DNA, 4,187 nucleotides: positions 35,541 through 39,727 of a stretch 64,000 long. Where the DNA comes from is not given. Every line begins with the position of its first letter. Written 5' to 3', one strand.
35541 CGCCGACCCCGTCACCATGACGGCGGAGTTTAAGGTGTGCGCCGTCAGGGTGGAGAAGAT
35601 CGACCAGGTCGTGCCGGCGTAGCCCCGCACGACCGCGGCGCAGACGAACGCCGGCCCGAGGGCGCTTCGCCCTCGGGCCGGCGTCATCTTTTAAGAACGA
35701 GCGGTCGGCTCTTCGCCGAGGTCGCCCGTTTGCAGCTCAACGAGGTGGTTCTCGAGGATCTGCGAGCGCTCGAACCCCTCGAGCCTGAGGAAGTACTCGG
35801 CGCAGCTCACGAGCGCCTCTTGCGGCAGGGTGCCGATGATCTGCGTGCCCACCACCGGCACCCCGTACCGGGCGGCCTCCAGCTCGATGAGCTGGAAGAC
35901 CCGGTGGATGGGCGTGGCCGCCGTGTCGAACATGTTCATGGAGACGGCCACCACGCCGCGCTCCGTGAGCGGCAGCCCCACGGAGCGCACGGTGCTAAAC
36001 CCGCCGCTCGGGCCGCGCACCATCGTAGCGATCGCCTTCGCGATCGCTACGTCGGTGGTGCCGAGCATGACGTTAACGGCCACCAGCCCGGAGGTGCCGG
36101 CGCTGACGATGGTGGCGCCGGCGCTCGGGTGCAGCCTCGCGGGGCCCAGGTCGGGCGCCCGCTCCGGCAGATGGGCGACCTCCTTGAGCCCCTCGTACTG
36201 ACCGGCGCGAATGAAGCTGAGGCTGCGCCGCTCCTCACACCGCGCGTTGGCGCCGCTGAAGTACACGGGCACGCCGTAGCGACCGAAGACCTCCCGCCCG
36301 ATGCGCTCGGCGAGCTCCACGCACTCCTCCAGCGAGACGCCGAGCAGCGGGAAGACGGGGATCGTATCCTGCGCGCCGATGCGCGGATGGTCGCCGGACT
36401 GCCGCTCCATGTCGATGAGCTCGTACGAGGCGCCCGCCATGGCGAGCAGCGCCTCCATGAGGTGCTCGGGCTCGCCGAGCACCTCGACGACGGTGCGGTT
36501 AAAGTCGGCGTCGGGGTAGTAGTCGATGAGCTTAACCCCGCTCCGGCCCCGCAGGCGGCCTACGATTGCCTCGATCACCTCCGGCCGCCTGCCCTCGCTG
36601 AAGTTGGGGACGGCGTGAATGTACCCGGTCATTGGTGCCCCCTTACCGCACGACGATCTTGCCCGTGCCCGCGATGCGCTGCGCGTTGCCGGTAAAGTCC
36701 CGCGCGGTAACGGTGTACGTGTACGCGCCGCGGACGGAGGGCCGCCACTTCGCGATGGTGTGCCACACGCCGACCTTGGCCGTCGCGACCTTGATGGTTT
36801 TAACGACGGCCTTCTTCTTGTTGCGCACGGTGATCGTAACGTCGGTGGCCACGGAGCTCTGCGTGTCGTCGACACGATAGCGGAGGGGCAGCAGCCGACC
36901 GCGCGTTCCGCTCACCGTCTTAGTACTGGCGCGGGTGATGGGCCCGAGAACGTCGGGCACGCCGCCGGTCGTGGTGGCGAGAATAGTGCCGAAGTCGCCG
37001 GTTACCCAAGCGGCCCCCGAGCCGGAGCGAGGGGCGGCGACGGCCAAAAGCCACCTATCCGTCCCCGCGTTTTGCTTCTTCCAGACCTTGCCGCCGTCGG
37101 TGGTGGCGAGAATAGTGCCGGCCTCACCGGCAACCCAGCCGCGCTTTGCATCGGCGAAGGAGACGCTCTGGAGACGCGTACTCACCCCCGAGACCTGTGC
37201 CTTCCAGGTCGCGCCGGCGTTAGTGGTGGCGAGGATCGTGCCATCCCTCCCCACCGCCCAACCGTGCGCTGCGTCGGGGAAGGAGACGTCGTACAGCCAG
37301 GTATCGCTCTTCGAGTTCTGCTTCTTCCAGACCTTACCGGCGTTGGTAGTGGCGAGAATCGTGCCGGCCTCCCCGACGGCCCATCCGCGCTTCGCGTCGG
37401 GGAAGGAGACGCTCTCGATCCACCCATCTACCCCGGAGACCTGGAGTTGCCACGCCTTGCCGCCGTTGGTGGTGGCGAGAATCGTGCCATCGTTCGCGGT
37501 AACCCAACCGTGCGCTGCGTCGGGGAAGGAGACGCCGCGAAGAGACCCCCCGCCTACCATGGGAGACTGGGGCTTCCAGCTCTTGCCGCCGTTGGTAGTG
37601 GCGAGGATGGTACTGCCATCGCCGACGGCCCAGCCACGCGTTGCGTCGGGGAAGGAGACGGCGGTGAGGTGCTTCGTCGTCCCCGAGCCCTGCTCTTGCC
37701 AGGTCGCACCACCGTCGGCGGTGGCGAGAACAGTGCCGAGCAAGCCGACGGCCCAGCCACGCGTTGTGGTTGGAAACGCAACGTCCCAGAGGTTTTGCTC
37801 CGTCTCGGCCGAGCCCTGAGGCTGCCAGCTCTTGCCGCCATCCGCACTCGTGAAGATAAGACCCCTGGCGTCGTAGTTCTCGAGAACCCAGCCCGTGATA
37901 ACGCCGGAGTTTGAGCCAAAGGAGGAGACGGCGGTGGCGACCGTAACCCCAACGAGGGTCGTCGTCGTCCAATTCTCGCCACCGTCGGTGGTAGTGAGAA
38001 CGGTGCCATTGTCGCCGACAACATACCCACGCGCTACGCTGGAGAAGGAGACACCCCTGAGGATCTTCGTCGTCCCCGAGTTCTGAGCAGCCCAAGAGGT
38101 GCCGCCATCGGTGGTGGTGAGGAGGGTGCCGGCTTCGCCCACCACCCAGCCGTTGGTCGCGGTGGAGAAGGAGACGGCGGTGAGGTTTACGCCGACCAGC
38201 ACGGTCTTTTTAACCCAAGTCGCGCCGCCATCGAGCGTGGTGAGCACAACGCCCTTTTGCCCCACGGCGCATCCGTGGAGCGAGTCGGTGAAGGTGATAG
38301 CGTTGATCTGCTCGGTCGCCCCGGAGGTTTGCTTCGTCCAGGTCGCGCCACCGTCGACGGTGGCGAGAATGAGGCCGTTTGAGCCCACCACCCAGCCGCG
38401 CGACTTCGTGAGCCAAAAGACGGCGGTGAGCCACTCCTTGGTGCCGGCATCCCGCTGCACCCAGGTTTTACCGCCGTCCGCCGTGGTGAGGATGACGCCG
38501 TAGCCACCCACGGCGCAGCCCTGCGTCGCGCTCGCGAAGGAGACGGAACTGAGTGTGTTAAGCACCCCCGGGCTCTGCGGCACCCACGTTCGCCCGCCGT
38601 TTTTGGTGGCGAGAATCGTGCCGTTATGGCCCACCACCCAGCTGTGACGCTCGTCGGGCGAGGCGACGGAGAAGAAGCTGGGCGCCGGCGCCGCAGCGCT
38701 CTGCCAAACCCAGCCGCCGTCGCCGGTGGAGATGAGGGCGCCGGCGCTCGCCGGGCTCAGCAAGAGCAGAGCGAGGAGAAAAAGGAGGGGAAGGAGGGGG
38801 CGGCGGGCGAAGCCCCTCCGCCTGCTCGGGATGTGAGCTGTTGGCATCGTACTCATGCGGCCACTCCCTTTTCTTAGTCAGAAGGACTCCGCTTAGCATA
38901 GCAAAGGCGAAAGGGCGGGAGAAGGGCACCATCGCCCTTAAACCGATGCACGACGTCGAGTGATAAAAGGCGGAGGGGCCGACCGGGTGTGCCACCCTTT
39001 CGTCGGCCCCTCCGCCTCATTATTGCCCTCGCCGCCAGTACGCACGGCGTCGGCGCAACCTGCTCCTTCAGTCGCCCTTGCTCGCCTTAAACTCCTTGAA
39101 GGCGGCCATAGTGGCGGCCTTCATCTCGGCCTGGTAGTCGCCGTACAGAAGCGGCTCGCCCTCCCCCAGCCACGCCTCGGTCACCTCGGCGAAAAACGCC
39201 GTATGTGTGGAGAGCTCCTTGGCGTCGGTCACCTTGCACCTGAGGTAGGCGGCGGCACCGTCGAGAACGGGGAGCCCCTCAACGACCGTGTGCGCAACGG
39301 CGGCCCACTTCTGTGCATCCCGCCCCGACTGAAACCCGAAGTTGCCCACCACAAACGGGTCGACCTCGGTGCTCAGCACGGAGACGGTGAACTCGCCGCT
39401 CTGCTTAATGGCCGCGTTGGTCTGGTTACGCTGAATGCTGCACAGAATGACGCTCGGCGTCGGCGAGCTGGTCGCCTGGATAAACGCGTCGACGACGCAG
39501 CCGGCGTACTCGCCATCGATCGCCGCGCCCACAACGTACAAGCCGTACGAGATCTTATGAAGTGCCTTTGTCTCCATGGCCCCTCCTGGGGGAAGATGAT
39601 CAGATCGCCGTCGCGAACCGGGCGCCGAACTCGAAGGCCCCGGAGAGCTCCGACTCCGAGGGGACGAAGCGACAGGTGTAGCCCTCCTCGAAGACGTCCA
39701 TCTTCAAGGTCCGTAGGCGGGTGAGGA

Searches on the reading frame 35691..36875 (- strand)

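Call 20: search_protein_families(library=pfam, max_evalue=0.00001, proteins=[window:35691-36875:-])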
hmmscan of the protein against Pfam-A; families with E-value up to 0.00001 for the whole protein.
window:35691-36875:- (394 aa): 2 families
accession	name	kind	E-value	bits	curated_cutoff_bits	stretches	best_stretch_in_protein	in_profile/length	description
PF07837.17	FTCD_N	-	1.1e-61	208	27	1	86-259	2-175/176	Formiminotransferase domain, N-terminal subdomain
PF02971.19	FTCD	-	1.3e-21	77.4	24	1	264-387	2-129/145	Formiminotransferase domain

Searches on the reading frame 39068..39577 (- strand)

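Call 20: search_protein_families(library=pfam, max_evalue=0.00001, proteins=[window:39068-39577:-])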
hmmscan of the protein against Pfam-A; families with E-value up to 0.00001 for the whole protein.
window:39068-39577:- (169 aa): 1 family
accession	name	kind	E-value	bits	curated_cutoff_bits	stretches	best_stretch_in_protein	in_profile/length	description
PF01613.24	Flavin_Reduct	-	7.2e-29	101.3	27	1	7-147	2-146/153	Flavin reductase like domain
